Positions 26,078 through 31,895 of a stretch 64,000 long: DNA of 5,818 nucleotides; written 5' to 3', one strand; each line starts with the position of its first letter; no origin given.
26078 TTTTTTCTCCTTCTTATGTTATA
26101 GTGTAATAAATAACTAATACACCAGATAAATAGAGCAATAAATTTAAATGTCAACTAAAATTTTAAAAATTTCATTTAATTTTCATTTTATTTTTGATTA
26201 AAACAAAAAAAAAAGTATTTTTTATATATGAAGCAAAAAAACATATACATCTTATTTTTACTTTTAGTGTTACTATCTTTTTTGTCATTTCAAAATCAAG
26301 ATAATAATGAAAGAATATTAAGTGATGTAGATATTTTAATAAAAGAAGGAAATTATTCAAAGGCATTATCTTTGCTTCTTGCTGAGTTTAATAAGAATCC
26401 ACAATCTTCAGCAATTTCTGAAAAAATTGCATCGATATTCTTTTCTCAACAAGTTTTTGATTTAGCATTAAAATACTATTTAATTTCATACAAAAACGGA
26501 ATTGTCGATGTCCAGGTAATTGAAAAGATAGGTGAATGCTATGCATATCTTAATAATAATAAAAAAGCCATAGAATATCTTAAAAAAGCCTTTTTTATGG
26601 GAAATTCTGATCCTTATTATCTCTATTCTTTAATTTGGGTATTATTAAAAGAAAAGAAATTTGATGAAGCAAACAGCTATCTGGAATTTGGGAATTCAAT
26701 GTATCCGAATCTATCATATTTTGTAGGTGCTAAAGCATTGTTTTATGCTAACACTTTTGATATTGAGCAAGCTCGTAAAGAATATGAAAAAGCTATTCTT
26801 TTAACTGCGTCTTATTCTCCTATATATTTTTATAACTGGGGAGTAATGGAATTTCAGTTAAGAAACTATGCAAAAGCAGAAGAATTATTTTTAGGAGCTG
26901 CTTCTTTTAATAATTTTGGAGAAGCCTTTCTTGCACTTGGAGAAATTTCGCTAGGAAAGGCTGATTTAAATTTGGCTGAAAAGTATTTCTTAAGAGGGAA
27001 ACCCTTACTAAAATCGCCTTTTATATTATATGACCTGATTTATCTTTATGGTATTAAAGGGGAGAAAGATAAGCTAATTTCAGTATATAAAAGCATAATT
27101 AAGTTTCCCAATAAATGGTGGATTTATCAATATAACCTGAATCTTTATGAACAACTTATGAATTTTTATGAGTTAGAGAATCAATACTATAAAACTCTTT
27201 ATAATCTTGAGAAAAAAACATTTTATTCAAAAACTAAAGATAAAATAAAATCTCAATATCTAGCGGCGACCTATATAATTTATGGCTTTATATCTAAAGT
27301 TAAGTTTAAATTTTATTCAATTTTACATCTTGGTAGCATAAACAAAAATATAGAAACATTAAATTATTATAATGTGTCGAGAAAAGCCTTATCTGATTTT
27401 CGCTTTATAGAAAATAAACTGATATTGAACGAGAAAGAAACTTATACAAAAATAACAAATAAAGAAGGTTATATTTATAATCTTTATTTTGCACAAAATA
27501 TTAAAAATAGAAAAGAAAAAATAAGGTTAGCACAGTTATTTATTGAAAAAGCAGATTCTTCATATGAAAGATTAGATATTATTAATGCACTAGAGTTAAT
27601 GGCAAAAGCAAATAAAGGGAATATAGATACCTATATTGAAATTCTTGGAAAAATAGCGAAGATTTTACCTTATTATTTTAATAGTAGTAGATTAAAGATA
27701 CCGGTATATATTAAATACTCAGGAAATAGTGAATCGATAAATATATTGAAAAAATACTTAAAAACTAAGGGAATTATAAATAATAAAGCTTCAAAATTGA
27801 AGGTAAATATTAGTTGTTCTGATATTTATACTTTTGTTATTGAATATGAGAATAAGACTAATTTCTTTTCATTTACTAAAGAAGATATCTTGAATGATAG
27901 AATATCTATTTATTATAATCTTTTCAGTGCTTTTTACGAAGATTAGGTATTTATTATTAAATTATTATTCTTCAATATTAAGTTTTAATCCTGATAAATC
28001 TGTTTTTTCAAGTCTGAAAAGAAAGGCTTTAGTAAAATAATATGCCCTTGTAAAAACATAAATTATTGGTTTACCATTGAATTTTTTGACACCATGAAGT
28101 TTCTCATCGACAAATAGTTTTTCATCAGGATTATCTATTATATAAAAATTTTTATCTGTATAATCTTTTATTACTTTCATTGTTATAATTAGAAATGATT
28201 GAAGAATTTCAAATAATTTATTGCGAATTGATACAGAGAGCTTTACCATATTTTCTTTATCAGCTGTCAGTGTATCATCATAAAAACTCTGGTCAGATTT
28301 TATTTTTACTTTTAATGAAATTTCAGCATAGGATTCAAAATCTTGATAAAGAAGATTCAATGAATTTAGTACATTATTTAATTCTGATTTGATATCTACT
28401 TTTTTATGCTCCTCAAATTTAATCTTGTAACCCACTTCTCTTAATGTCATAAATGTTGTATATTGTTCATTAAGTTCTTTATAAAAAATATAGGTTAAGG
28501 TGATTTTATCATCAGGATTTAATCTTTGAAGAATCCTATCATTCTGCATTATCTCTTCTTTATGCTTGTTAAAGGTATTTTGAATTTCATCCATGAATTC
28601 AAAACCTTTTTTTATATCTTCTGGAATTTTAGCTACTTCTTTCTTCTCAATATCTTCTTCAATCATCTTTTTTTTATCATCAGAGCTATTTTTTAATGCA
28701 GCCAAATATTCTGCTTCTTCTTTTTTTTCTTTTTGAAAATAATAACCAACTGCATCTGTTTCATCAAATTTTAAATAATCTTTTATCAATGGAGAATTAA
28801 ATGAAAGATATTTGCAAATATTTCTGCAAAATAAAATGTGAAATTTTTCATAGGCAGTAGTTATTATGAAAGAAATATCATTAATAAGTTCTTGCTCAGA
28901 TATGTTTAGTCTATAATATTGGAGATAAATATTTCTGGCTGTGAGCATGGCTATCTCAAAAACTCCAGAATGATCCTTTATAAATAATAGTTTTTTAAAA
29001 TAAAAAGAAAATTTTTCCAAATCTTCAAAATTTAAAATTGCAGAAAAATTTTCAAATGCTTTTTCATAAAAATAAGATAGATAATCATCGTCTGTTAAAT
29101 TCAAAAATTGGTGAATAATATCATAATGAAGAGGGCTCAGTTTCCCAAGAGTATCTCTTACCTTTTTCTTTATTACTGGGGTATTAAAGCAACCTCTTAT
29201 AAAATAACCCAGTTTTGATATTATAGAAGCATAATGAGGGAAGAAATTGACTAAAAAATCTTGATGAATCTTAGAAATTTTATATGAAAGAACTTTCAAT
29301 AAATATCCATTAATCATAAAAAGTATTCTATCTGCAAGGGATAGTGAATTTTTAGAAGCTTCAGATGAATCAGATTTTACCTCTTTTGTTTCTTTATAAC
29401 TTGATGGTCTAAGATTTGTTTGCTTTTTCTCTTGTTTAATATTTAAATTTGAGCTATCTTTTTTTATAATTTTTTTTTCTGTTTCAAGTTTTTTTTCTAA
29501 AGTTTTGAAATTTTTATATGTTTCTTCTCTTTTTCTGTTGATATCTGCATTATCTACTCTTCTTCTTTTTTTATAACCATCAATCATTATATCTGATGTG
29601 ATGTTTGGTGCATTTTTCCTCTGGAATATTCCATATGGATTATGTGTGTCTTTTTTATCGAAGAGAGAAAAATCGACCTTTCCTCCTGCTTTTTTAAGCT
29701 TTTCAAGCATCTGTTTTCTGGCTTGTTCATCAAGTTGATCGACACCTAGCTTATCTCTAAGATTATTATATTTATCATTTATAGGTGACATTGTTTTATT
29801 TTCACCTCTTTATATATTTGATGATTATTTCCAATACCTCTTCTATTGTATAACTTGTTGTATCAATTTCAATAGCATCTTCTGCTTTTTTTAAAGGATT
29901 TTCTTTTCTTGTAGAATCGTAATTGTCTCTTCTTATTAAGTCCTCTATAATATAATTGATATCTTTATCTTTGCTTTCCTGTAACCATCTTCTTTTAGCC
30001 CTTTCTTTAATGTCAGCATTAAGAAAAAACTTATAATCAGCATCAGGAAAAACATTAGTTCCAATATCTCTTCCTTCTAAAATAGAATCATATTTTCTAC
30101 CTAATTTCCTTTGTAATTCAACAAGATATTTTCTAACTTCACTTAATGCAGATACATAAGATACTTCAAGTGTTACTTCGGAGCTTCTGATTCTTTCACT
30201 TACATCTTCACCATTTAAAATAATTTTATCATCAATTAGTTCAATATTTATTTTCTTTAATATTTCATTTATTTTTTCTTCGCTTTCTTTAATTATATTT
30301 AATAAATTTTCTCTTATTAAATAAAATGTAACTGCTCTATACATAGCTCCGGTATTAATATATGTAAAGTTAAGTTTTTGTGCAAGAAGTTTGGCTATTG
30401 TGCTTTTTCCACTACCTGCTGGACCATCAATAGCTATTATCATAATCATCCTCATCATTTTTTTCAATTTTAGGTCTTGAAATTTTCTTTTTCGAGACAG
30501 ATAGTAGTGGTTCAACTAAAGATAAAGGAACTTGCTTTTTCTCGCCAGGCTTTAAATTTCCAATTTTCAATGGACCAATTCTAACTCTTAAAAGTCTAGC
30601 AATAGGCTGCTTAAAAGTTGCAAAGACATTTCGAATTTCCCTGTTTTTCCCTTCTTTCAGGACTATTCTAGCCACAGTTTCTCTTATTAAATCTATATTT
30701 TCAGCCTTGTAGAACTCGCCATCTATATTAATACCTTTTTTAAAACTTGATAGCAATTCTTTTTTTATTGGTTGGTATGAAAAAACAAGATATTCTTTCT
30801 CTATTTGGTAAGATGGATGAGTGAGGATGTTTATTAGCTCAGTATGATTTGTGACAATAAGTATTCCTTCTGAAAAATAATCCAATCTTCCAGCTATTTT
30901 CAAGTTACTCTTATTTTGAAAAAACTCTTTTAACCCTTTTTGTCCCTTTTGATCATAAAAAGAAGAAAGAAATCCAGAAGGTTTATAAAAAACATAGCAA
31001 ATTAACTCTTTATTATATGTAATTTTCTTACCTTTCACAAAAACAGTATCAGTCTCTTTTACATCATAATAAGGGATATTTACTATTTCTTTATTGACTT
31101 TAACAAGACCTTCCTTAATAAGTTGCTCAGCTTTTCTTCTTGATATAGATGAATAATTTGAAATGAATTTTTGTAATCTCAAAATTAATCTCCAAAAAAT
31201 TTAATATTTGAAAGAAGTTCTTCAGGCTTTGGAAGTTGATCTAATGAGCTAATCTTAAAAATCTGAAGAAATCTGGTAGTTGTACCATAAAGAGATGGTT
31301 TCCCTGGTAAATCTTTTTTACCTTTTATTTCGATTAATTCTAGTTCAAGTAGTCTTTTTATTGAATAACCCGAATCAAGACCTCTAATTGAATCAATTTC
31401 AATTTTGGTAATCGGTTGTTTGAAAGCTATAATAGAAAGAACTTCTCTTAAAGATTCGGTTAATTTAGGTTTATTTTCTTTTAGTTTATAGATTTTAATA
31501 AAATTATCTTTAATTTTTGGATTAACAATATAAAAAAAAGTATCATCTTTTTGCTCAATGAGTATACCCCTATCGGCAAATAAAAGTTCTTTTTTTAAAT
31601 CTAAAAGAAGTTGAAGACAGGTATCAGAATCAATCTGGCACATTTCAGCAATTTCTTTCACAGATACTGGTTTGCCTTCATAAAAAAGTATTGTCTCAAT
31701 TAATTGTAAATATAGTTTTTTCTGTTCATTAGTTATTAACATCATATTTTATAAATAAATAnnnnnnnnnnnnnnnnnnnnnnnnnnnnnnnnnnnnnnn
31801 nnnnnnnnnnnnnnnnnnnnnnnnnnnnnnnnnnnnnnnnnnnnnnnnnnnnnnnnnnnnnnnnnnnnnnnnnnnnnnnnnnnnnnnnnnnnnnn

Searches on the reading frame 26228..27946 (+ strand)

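Call 39: search_protein_families(library=pfam, proteins=[window:26228-27946:+], max_evalue=0.00001)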
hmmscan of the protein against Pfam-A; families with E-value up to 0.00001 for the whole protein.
window:26228-27946:+ (572 aa): 3 families
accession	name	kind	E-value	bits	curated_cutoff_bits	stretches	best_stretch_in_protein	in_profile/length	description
PF13432.12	TPR_16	-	8.5e-09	36.2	32.7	0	178-225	12-58/65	Tetratricopeptide repeat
PF13428.12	TPR_14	-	8.2e-08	32.6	23.5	0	102-134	8-40/44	Tetratricopeptide repeat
PF07719.23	TPR_2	-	1.5e-06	28.3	27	0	101-121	7-27/34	Tetratricopeptide repeat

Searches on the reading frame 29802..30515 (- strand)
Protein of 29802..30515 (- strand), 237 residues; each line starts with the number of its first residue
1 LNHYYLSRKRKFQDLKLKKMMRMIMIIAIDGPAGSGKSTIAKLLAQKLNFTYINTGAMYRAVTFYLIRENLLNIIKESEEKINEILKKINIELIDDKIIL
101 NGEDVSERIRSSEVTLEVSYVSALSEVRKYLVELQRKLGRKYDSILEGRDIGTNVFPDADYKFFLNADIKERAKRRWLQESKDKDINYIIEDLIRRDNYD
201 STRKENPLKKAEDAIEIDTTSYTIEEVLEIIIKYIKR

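Call 82: search_protein_families(library=pfam, proteins=[window:29802-30515:-], max_evalue=1e-8)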
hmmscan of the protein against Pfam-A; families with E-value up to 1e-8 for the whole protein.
window:29802-30515:- (237 aa): 3 families
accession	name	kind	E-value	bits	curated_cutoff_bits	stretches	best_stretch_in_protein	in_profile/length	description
PF02224.24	Cytidylate_kin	-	2.1e-72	243.7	26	1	27-236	1-210/211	Cytidylate kinase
PF13189.12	Cytidylate_kin2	-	1.2e-11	45.5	28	1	26-177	1-129/176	Cytidylate kinase-like family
PF13207.12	AAA_17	-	5.3e-09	36.9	27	0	31-103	2-79/136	AAA domain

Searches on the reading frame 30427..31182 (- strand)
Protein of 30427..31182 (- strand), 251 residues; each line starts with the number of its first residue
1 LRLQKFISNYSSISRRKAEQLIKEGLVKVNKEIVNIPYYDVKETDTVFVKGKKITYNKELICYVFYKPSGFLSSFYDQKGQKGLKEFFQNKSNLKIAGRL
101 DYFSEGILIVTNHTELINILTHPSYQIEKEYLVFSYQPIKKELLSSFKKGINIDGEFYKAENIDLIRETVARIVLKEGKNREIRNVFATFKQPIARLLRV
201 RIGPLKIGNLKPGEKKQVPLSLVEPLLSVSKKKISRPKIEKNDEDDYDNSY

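Call 82: search_protein_families(library=pfam, proteins=[window:30427-31182:-], max_evalue=1e-8)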
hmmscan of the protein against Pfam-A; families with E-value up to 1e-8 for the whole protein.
window:30427-31182:- (251 aa): 2 families
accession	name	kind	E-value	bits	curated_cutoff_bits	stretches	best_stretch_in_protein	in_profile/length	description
PF00849.27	PseudoU_synth_2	-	5.4e-18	66.1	26.8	1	63-188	3-151/152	RNA pseudouridylate synthase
PF01479.30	S4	-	1.9e-14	53.6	22.8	1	1-47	1-48/48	S4 domain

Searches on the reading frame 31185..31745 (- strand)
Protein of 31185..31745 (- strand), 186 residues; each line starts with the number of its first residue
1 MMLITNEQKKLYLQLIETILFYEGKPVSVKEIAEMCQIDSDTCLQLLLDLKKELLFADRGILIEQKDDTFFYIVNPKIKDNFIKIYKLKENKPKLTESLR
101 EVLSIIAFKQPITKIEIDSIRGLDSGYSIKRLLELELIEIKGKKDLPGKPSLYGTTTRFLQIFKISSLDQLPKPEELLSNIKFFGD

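Call 82: search_protein_families(library=pfam, proteins=[window:31185-31745:-], max_evalue=1e-8)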
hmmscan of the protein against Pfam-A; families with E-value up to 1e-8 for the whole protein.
window:31185-31745:- (186 aa): 1 family
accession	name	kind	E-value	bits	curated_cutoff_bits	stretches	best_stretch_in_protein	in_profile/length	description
PF04079.22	SMC_ScpB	-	7.3e-44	149.6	27.4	1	15-173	2-159/160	Segregation and condensation complex subunit ScpB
